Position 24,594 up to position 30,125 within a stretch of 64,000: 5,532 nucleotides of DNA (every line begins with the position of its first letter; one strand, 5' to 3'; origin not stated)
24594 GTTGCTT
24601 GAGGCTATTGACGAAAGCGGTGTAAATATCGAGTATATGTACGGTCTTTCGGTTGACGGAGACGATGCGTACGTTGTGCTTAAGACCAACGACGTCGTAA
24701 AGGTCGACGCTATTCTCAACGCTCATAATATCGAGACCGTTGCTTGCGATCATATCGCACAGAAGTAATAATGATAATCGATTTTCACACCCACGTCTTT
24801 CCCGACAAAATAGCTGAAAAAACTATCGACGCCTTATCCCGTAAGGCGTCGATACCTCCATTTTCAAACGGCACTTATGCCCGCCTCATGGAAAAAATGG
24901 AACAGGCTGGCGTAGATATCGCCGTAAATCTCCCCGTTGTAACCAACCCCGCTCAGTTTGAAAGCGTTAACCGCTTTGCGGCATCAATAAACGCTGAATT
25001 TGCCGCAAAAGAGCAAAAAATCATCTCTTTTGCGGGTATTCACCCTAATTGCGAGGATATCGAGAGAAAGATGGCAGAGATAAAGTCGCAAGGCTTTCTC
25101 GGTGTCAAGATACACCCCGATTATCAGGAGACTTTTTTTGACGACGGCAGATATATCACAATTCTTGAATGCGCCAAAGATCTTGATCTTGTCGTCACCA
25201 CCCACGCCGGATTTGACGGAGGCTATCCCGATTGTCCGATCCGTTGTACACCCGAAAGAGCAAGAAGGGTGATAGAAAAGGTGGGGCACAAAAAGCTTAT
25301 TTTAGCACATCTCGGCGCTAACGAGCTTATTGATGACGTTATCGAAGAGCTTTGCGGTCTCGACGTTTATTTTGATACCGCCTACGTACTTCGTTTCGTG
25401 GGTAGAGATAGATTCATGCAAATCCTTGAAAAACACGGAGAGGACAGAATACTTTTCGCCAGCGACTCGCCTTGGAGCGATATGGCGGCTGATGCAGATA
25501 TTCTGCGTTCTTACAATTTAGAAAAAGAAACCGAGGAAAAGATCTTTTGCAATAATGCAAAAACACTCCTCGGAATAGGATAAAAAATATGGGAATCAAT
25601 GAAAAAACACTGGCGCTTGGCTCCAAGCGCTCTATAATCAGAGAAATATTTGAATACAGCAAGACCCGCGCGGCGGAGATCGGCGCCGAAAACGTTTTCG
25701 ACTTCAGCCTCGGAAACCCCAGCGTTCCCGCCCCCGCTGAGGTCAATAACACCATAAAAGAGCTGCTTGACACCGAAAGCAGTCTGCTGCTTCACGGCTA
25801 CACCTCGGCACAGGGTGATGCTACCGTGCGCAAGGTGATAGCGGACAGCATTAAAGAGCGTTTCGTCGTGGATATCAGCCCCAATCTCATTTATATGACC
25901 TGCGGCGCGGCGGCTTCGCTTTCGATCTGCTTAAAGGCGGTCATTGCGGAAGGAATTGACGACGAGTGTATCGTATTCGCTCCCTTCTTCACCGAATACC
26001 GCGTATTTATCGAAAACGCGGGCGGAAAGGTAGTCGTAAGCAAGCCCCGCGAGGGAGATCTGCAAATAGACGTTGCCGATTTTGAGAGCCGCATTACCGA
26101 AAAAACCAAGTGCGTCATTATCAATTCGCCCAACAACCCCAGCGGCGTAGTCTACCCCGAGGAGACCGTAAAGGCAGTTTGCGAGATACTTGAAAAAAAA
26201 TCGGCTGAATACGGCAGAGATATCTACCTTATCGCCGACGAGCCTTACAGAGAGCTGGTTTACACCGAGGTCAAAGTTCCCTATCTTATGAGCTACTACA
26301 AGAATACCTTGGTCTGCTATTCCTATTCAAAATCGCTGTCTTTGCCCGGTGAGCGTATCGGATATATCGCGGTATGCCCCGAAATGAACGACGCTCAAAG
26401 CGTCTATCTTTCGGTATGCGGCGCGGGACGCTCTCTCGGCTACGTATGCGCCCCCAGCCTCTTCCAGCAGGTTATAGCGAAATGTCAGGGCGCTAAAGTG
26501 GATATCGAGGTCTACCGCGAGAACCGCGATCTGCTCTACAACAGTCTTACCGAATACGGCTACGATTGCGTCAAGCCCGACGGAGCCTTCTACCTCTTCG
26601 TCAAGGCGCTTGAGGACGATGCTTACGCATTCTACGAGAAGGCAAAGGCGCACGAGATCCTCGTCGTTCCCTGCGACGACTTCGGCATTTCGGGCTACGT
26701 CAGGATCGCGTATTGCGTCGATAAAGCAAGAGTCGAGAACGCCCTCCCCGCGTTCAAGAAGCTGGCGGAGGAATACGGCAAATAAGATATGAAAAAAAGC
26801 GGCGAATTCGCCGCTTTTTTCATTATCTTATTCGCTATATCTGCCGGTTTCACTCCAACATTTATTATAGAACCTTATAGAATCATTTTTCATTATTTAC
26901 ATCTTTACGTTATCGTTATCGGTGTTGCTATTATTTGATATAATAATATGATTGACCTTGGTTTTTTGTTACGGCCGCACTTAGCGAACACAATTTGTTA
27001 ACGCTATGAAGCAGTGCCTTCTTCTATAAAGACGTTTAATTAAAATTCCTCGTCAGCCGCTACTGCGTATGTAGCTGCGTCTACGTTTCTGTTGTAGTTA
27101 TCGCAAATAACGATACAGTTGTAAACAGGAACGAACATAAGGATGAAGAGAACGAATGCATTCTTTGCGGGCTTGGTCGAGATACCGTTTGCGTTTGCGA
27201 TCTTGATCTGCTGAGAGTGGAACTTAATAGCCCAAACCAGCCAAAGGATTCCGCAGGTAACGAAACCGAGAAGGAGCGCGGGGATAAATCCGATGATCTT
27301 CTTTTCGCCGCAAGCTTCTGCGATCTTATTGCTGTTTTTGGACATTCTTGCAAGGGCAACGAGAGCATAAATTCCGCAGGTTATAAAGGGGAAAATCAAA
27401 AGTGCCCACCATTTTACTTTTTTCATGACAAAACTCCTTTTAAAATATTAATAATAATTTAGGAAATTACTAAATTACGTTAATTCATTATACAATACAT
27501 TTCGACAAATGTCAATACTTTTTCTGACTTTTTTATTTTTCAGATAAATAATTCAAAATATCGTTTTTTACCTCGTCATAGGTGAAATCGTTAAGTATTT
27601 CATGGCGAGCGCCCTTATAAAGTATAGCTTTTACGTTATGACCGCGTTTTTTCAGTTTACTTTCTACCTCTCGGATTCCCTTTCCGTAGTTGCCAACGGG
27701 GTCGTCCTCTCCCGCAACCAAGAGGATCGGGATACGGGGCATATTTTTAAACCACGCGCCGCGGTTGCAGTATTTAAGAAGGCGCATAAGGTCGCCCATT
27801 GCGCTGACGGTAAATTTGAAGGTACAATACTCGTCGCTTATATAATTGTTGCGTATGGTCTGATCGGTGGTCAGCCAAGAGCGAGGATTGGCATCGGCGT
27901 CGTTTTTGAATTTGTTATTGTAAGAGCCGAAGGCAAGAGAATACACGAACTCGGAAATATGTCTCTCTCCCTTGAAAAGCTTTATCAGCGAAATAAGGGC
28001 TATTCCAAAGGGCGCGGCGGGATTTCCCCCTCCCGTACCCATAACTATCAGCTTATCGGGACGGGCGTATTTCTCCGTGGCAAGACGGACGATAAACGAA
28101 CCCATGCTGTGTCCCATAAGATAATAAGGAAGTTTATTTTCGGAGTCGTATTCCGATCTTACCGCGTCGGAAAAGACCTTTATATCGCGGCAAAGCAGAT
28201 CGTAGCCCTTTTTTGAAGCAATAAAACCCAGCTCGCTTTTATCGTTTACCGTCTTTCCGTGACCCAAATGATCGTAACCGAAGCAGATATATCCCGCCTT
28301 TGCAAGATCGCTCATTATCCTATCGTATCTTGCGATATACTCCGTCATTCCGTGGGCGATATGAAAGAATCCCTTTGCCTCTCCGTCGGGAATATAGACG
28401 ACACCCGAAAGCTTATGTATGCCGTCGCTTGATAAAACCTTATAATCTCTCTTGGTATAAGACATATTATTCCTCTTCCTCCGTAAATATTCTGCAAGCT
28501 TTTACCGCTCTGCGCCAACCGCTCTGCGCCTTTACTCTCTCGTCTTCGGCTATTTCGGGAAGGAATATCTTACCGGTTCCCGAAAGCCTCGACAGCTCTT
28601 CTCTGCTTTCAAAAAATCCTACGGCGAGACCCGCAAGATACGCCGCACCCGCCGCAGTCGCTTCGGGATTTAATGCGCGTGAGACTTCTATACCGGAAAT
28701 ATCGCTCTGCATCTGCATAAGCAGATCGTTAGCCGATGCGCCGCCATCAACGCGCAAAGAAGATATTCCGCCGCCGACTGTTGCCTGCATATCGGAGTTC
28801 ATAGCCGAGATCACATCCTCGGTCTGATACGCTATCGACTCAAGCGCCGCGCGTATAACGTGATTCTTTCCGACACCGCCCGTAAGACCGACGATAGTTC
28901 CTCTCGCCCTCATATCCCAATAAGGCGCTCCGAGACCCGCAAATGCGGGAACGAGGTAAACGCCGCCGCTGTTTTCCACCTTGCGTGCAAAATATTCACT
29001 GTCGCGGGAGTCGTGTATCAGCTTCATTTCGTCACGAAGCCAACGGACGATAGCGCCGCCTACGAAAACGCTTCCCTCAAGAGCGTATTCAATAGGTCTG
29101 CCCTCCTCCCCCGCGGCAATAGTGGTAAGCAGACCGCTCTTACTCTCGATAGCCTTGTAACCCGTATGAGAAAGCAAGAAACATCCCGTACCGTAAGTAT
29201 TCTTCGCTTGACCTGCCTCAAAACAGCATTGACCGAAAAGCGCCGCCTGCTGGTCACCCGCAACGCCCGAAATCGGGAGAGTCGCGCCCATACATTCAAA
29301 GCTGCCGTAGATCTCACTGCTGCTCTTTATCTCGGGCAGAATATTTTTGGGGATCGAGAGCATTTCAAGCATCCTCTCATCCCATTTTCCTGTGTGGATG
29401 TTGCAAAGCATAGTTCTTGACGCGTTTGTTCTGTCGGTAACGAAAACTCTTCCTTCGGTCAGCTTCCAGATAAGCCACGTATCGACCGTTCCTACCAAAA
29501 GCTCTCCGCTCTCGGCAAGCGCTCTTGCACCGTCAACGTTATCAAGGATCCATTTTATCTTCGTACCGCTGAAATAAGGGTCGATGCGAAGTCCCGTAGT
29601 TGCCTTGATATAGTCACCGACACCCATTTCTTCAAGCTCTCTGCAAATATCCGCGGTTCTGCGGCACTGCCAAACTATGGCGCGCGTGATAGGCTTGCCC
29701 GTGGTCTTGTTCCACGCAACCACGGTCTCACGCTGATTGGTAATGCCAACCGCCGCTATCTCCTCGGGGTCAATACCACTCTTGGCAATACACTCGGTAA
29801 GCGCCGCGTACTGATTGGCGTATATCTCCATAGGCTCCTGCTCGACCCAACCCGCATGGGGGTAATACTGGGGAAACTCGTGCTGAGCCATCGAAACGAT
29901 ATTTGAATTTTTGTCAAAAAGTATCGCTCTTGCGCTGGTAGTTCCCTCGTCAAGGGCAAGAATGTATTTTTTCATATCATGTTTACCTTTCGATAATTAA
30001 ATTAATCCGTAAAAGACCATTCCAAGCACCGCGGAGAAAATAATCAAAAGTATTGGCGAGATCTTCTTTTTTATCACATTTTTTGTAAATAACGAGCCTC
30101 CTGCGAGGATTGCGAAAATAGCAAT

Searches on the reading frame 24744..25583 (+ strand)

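Call 7: search_protein_families(library=pfam, proteins=[window:24744-25583:+])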
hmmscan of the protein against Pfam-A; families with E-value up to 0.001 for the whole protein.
window:24744-25583:+ (279 aa): 2 families
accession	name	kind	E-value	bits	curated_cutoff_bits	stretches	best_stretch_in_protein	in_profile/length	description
PF04909.20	Amidohydro_2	-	6.6e-21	75.7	26.4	1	12-278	1-289/289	Amidohydrolase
PF01979.26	Amidohydro_1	-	0.00091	19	25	0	11-156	6-156/345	Amidohydrolase family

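Call 58: search_protein_families(library=ncbifam, proteins=[window:24744-25583:+], max_evalue=1e-10)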
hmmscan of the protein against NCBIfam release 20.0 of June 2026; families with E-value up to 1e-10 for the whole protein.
window:24744-25583:+ (279 aa): 0 families

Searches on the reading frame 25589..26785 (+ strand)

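Call 7: search_protein_families(library=pfam, proteins=[window:25589-26785:+])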
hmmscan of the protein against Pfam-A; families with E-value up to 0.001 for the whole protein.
window:25589-26785:+ (398 aa): 1 family
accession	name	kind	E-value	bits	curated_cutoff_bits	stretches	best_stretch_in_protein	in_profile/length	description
PF00155.27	Aminotran_1_2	-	3.5e-45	155.2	19.7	1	35-387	2-359/361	Aminotransferase class I and II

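Call 58: search_protein_families(library=ncbifam, proteins=[window:25589-26785:+], max_evalue=1e-10)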
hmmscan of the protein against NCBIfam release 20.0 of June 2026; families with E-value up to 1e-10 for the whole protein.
window:25589-26785:+ (398 aa): 57 families (the best 25 are shown)
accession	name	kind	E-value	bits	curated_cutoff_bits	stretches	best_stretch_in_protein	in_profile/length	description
NF005305.0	PRK06836.1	equivalog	1.3e-166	554.7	376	1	3-396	3-394/396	pyridoxal phosphate-dependent aminotransferase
NF041364.1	GntC_guanitoxin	equivalog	6.7e-54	183.1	415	1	40-390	4-354/356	guanitoxin biosynthesis PLP-dependent (S)-gamma-hydroxy-L-arginine cyclodehydratase GntC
NF041091.1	asp_aminotase_Arch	equivalog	1.5e-53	182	550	1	32-391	25-373/376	aspartate aminotransferase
NF005744.0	PRK07568.1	subfamily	3.7e-45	154.4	389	1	13-396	11-393/398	pyridoxal phosphate-dependent aminotransferase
NF005588.0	PRK07309.1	equivalog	7.2e-45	153.5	576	1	34-395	30-388/391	pyridoxal phosphate-dependent aminotransferase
NF005816.0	PRK07682.1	equivalog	1.3e-44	152.4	620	1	34-394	29-384/390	aminotransferase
NF005817.0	PRK07683.1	equivalog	2.5e-44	151.6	575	1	33-387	27-375/387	aminotransferase A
NF004975.0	PRK06348.1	equivalog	7.5e-44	150.3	549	1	33-392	28-382/384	pyridoxal phosphate-dependent aminotransferase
NF006229.0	PRK08361.1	equivalog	3.1e-40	138.4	624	1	13-393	18-388/391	aspartate aminotransferase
TIGR01265.1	tyr_nico_aTase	subfamily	1.3e-37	129.7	292.45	1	16-392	15-398/403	tyrosine/nicotianamine family aminotransferase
NF004770.0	PRK06108.1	subfamily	2.2e-37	128.8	422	1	11-390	19-389/396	pyridoxal phosphate-dependent aminotransferase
NF004621.0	PRK05957.1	equivalog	8.4e-37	126.8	498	1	46-385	39-375/389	pyridoxal phosphate-dependent aminotransferase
NF005601.0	PRK07337.1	equivalog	5.9e-36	124.4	496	1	28-393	29-392/394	pyridoxal phosphate-dependent aminotransferase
NF004769.0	PRK06107.1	equivalog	1.5e-35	122.7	617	1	33-339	32-331/402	aspartate transaminase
TIGR03540.1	DapC_direct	equivalog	1.9e-34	119.2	593.25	1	27-390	23-381/383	LL-diaminopimelate aminotransferase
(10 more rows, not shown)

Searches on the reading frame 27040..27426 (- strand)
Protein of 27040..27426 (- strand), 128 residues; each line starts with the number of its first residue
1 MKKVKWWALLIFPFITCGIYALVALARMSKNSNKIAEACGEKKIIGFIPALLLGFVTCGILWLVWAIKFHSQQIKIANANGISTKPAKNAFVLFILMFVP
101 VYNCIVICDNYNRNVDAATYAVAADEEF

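Call 62: search_protein_families(library=pfam, proteins=[window:27040-27426:-], max_evalue=0.01)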
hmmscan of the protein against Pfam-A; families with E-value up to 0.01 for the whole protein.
window:27040-27426:- (128 aa): 2 families
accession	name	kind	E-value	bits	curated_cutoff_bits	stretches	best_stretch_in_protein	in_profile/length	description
PF14018.11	DUF4234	-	2.6e-15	56.7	25.3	1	6-70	3-65/70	Domain of unknown function (DUF4234)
PF12822.12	ECF_trnsprt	-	0.0049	17.3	30.7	1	12-100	72-152/169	ECF transporter, substrate-specific component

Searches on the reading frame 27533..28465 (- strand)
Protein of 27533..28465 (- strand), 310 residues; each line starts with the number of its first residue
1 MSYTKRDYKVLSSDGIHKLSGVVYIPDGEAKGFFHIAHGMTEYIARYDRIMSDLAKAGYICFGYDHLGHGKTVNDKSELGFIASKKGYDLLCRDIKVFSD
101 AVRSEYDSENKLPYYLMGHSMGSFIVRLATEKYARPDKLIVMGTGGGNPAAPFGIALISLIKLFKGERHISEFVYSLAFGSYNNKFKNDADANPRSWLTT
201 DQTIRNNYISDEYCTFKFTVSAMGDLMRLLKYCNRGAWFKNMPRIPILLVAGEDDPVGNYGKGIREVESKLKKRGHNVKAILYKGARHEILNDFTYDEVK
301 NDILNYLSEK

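Call 62: search_protein_families(library=pfam, proteins=[window:27533-28465:-], max_evalue=0.01)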
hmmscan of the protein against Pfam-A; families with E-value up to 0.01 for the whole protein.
window:27533-28465:- (310 aa): 4 families
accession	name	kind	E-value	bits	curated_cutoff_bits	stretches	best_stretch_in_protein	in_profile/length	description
PF12146.15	Hydrolase_4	-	3e-37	128.6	27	1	29-293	2-237/239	Serine aminopeptidase, S33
PF00561.26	Abhydrolase_1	-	5.8e-12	46.2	25.8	1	36-290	5-240/245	alpha/beta hydrolase fold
PF12697.13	Abhydrolase_6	-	1e-07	33.3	26.3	1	38-288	5-204/217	Alpha/beta hydrolase family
PF01738.24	DLH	-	0.00049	20.2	21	0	245-293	144-191/217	Dienelactone hydrolase family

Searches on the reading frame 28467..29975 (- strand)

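Call 62: search_protein_families(library=pfam, proteins=[window:28467-29975:-], max_evalue=0.01)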
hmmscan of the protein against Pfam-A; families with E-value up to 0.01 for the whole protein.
window:28467-29975:- (502 aa): 2 families
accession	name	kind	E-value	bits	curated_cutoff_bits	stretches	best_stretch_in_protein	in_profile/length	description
PF00370.27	FGGY_N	-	2.1e-78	263.8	28.8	1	4-248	1-245/245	FGGY family of carbohydrate kinases, N-terminal domain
PF02782.22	FGGY_C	-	4.5e-38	131.5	27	1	258-451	2-197/198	FGGY family of carbohydrate kinases, C-terminal domain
